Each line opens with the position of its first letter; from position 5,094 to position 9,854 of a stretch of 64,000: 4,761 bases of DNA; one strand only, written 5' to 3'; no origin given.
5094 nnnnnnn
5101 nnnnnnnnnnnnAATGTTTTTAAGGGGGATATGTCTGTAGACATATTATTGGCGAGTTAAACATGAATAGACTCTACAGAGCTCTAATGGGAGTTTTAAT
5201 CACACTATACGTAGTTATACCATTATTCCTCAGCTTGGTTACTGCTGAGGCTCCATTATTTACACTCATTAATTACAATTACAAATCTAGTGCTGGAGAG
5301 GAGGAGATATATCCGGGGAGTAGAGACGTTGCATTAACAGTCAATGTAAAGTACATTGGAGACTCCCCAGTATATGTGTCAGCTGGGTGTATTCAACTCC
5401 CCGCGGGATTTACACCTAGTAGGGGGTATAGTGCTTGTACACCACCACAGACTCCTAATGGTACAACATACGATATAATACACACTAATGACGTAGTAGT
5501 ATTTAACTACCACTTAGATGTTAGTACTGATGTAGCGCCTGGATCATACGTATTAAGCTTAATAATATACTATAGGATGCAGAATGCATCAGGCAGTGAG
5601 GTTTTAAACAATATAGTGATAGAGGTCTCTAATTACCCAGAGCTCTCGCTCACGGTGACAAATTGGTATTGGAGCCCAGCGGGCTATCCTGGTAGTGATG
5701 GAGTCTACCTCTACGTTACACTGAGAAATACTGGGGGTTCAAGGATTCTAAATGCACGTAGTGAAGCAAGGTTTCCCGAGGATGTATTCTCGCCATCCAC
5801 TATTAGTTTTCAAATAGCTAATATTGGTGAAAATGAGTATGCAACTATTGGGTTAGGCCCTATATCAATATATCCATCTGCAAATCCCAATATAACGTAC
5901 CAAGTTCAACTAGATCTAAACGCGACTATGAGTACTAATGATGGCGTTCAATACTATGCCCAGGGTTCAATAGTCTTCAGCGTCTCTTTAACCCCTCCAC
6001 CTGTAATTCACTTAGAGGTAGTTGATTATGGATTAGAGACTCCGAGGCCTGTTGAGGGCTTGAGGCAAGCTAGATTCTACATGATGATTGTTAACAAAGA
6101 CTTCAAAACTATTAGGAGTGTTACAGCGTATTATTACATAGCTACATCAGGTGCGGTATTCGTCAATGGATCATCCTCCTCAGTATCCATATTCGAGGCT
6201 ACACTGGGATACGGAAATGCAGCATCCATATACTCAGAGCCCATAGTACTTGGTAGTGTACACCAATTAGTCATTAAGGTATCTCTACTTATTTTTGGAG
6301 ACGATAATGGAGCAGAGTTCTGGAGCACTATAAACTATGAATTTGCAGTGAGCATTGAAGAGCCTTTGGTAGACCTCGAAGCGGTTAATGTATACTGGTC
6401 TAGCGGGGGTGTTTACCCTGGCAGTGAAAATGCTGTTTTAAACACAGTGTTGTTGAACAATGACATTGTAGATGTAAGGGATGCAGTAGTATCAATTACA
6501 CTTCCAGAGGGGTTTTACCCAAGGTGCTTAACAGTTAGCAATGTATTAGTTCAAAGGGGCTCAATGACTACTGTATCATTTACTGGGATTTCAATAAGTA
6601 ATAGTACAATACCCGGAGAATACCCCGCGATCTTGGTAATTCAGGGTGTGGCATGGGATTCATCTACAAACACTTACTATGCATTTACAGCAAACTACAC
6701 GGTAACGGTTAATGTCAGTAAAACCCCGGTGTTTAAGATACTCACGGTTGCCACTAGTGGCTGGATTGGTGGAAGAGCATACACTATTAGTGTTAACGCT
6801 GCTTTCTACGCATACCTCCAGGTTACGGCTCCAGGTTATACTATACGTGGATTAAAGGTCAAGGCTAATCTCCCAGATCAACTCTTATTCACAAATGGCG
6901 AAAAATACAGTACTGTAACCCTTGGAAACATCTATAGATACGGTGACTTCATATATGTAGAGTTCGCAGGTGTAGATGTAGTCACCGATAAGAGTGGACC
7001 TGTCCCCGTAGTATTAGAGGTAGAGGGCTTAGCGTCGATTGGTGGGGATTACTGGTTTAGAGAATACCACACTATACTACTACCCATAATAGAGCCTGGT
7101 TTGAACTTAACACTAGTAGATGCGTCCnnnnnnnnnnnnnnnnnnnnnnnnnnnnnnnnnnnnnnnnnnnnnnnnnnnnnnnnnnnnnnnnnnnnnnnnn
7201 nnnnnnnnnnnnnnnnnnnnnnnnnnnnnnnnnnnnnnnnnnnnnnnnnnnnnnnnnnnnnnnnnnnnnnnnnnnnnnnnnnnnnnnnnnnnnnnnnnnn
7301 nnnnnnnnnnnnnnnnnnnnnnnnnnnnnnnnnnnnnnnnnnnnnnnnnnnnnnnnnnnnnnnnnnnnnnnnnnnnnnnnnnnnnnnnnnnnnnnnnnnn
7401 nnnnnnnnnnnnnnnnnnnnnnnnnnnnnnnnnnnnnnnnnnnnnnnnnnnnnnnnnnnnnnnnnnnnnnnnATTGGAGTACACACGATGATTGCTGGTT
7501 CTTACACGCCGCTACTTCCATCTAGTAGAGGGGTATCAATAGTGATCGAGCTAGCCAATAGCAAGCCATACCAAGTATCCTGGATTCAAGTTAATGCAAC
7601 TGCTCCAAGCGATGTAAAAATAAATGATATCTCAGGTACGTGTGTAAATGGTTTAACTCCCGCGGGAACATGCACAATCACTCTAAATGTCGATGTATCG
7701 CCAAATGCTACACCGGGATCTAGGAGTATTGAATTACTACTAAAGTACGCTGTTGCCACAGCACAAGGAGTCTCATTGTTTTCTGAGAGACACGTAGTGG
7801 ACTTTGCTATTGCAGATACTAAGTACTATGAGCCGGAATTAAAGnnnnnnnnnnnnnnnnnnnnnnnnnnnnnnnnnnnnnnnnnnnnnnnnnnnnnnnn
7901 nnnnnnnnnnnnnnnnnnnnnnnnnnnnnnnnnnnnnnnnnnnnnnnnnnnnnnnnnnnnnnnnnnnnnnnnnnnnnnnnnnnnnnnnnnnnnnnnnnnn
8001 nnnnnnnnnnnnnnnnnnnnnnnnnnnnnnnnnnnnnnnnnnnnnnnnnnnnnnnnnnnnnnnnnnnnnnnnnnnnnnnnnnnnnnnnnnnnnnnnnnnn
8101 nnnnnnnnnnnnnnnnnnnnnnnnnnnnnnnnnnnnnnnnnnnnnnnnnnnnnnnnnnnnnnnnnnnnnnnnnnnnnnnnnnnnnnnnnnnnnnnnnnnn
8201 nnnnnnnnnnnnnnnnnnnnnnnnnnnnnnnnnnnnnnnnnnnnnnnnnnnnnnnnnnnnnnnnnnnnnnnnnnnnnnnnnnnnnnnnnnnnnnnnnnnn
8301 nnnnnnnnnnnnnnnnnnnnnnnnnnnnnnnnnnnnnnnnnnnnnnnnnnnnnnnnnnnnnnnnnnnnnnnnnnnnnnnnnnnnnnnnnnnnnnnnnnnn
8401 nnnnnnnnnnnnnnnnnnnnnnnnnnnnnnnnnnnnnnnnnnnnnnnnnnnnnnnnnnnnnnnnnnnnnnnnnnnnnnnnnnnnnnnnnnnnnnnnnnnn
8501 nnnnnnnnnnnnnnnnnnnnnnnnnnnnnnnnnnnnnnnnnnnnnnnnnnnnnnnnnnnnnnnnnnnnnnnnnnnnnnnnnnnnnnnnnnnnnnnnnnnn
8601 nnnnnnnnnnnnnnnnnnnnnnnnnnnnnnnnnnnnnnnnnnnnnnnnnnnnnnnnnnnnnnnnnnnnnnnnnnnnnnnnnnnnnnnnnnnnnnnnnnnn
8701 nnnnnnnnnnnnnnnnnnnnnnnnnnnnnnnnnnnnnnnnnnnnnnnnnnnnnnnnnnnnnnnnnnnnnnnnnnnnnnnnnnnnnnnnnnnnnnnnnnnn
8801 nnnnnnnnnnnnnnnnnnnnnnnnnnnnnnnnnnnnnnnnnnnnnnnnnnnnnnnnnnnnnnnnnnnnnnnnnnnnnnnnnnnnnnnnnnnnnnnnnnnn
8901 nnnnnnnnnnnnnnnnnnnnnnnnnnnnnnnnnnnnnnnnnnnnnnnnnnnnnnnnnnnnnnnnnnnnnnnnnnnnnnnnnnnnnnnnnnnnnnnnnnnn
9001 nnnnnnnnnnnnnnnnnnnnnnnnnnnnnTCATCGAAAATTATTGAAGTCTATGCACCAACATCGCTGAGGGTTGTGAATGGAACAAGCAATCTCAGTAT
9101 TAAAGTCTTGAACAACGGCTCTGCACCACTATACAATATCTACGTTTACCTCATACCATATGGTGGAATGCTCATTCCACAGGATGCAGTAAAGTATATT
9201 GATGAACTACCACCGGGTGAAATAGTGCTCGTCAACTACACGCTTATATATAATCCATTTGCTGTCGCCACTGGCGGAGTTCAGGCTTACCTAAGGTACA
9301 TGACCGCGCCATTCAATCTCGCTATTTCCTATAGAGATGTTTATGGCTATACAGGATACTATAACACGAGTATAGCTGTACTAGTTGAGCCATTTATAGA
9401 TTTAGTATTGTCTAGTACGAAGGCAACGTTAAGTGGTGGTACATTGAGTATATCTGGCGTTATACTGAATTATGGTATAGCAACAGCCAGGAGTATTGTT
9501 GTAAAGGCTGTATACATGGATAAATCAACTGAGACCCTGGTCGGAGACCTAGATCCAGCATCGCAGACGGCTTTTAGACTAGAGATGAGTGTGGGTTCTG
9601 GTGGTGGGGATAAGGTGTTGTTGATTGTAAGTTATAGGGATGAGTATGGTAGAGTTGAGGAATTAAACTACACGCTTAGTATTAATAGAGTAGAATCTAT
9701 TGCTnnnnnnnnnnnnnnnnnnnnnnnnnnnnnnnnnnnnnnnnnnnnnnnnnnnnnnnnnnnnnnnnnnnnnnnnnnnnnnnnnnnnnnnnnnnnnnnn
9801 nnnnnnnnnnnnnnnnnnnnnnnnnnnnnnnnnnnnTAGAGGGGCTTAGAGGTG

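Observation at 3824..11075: PadR / MacB-type ATPase / 1558-aa repeat surface protein / FtsX permease: an uncharacterised envelope module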

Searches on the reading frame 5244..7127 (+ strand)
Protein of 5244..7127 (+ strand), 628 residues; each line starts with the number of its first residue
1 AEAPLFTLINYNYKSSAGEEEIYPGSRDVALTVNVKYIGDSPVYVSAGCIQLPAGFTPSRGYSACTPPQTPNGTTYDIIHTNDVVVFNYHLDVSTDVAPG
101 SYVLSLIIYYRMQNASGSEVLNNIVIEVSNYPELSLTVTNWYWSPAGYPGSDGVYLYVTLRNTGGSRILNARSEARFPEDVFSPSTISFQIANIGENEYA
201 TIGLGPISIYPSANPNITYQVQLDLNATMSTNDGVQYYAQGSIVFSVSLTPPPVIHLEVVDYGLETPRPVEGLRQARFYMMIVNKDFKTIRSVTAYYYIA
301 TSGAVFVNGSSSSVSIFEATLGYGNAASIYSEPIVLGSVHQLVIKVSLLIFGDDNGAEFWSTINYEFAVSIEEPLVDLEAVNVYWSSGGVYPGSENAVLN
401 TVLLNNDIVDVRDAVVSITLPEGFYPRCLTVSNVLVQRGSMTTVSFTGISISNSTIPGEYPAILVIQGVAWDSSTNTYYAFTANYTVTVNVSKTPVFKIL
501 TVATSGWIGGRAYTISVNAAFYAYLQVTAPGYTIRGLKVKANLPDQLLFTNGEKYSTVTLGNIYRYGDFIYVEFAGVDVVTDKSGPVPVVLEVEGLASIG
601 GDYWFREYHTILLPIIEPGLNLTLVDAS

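Call 86: predict_structure(alignment_id=A5)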
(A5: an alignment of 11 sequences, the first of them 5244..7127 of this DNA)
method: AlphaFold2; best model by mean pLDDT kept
length: 628 residues; sequences in the alignment: 11
mean_pLDDT: 90.3   pTM: 0.51
mean pLDDT of the five models: 90.3, 89.4, 89.3, 89.1, 88.8
residues with pLDDT >= 90: 436; 70-90: 177; 50-70: 8; < 50: 7
segments of 3 or more residues with pLDDT < 50: 626-628
pLDDT, mean of each block of 10 residues (from residue 1): 80 92 94 92 90 93 92 83 92 94 93 85 93 93 85 91 93 94 94 92 92 89 95 92 93 85 91 93 91 94 92 90 92 93 94 78 92 92 90 90 94 96 94 95 95 90 96 91 94 83 90 85 91 90 93 91 90 92 90 87 87 83 46
secondary structure, 60 per line:
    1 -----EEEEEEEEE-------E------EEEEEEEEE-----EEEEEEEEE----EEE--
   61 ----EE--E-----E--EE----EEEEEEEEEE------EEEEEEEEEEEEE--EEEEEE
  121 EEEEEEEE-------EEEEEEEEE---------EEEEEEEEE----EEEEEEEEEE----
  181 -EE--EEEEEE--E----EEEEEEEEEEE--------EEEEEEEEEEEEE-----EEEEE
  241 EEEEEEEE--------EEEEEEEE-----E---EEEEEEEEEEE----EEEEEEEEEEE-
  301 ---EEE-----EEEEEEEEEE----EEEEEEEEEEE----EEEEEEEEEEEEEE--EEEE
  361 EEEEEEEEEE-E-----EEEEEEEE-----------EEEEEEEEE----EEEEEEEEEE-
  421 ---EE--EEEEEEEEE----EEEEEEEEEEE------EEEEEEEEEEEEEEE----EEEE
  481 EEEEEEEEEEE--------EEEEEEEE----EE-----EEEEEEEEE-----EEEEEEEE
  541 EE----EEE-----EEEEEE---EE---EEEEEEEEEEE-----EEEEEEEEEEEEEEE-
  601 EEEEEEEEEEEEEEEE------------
elements in order: E6-14 E29-37 E43-51 E56-58 E84-93 E100-112 E115-128 E136-144 E154-162 E167-176 E186-191 E199-209 E218-230 E236-248 E257-264 E274-284 E289-299 E304-306 E312-321 E326-336 E341-354 E357-370 E378-385 E397-405 E410-419 E428-436 E441-451 E458-472 E477-491 E500-507 E519-527 E533-542 E547-549 E555-560 E569-579 E585-599 E601-616
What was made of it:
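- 5250..6008 (+): Giant protein aa 30-282: conserved distal 'head' of two beta-sandwich modules (YPGS motifs; Cys76 and Cys92 conserved). AF2 pLDDT is about 90 (call 86).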

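Call 89: fold_search(model_id=the predicted structure, library=pdb)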
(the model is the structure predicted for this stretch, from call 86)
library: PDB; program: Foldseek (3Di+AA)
matches with E <= 10: 1493; with E <= 0.001: 193
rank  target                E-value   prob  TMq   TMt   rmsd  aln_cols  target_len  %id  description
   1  9ijj_h                1.5e-12  1.00  0.21  0.11  39.2       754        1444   11  In situ structure of the central apparatus in mouse sperm axoneme. (released 2025-06-04)
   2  4rtd                  3.9e-12  1.00  0.13  0.08  58.8       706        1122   11  Escherichia coli alpha-2-macroglobulin activated by porcine elastase (released 2015-07-15)
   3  5a42                  8.8e-12  1.00  0.14  0.06  58.7       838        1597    8  Cryo-EM single particle 3D reconstruction of the native conformation of E. coli alpha-2-macroglobulin (ECAM) (released 2015-07-29)
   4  9ijj_O                1.5e-11  1.00  0.26  0.17  15.8       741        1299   12  In situ structure of the central apparatus in mouse sperm axoneme. (released 2025-06-04)
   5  4u48                  1.7e-11  1.00  0.14  0.07  59.2       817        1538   10  Crystal structure of Salmonella alpha-2-macroglobulin (released 2014-09-17)
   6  9b4h_A                3.5e-11  1.00  0.25  0.10  45.9       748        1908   10  Chlamydomonas reinhardtii mastigoneme filament (released 2024-04-10)
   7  9fx2                  3.8e-11  1.00  0.14  0.08  61.6       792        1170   10  Structure of methylamine activated CD109 (released 2025-03-19)
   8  8wa2_E                9.4e-11  1.00  0.23  0.12  45.6       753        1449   10  cryo-EM structure of native mastigonemes isolated from Chlamydomonas reinhardtii at 3.0 angstrom resolution (released 2024-04-10)
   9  7q62_A                1.3e-10  1.00  0.17  0.10  57.2       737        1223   11  Structure of TEV cleaved A2ML1 dimer (A2ML1-TT dimer) (released 2022-04-20)
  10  8wa2_C                1.4e-10  1.00  0.26  0.13  37.8       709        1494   11  cryo-EM structure of native mastigonemes isolated from Chlamydomonas reinhardtii at 3.0 angstrom resolution (released 2024-04-10)
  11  9u62_E                1.5e-10  1.00  0.19  0.10  58.1       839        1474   10  AP pathways C3 convertase C3bBbP and C3 complex (released 2026-01-14)
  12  9fx3_A                1.7e-10  1.00  0.14  0.08  61.7       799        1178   10  Structure of active human CD109 (released 2025-03-19)
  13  9ijj_4I               2.5e-10  1.00  0.24  0.09  16.1       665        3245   11  In situ structure of the central apparatus in mouse sperm axoneme. (released 2025-06-04)
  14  8wa2_D                2.9e-10  1.00  0.25  0.12  46.2       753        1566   10  cryo-EM structure of native mastigonemes isolated from Chlamydomonas reinhardtii at 3.0 angstrom resolution (released 2024-04-10)
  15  8wa2_F                3.1e-10  1.00  0.24  0.12  47.2       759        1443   10  cryo-EM structure of native mastigonemes isolated from Chlamydomonas reinhardtii at 3.0 angstrom resolution (released 2024-04-10)
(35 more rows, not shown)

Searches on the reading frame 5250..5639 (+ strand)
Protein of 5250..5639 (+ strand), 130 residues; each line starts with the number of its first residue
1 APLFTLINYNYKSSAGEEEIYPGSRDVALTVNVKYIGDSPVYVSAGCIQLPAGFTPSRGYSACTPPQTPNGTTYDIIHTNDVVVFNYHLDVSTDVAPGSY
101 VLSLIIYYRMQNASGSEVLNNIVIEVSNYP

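Call 91: search_protein_families(library=pfam, proteins=[window:5250-5639:+], max_evalue=1)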
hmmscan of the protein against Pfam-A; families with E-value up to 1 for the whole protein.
window:5250-5639:+ (130 aa): 1 family
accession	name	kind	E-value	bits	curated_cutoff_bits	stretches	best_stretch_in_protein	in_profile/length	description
PF06753.17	Bradykinin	-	0.11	12.6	20.7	1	51-59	5-13/19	Bradykinin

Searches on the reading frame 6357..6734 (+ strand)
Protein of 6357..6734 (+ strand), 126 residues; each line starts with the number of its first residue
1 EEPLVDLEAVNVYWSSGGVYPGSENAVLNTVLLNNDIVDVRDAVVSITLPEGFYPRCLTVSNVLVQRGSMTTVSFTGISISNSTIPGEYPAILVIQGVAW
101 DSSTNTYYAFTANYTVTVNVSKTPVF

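Call 91: search_protein_families(library=pfam, proteins=[window:6357-6734:+], max_evalue=1)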
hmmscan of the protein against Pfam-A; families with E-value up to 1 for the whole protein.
window:6357-6734:+ (126 aa): 1 family
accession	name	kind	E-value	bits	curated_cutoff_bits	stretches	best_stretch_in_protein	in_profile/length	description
PF23508.1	MBB1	-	0.0051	17.4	27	0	88-115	36-60/108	MBB1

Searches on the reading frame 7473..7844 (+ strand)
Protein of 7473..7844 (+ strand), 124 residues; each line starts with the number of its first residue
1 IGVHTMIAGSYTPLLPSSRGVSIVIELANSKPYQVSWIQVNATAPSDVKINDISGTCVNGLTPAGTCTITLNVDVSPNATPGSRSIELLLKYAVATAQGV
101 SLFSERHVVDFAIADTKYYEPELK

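Call 91: search_protein_families(library=pfam, proteins=[window:7473-7844:+], max_evalue=1)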
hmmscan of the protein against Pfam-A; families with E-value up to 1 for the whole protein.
window:7473-7844:+ (124 aa): 3 families
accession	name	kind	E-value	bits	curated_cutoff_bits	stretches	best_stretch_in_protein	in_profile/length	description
PF10633.15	NPCBM_assoc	-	0.0038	17.8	24.4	1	22-91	8-76/78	NPCBM-associated, NEW3 domain of alpha-galactosidase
PF14796.11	AP3B1_C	-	0.021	15.2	27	1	12-75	81-143/148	Clathrin-adaptor complex-3 beta-1 subunit C-terminal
PF13004.13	BACON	-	0.061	13.7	25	1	57-94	24-49/61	Putative binding domain, N-terminal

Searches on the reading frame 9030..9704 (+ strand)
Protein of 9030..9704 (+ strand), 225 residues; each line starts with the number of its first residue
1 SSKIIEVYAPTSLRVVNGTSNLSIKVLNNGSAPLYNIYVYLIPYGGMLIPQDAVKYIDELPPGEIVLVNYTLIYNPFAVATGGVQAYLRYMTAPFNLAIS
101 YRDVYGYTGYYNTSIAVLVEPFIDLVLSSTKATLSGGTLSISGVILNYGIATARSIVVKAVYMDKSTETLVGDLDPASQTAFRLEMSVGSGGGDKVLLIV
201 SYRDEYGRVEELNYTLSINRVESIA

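Call 92: search_protein_families(library=pfam, proteins=[window:9030-9704:+], max_evalue=1)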
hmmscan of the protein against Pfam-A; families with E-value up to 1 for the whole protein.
window:9030-9704:+ (225 aa): 1 family
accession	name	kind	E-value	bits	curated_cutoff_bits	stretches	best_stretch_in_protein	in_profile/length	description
PF07705.17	CARDB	-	0.00028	21.5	22.7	1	125-213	4-93/101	CARDB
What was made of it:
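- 8568..9704 (+): Giant protein aa 1136-1514: conserved membrane-proximal core of three modules, the first carrying a Gln-rich helical insert at about aa 1203-1233. CARDB 21.5 bits on the last module (call 92).
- On CARDB / NEW3 (NPCBM_assoc) / COG1361-type Ig-like domains: CARDB scores 21.5 bits against 22.7 on the last module (call 92).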

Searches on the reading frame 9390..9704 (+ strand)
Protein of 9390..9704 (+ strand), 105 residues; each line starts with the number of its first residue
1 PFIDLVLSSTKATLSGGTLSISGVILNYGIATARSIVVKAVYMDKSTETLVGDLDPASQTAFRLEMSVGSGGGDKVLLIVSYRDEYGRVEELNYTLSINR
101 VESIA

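Call 92: search_protein_families(library=pfam, proteins=[window:9390-9704:+], max_evalue=1)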
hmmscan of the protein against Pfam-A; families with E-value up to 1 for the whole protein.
window:9390-9704:+ (105 aa): 1 family
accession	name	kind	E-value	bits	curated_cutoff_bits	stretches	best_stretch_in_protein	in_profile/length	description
PF10841.13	DUF2644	-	0.19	12.5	22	1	15-46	6-37/59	Protein of unknown function (DUF2644)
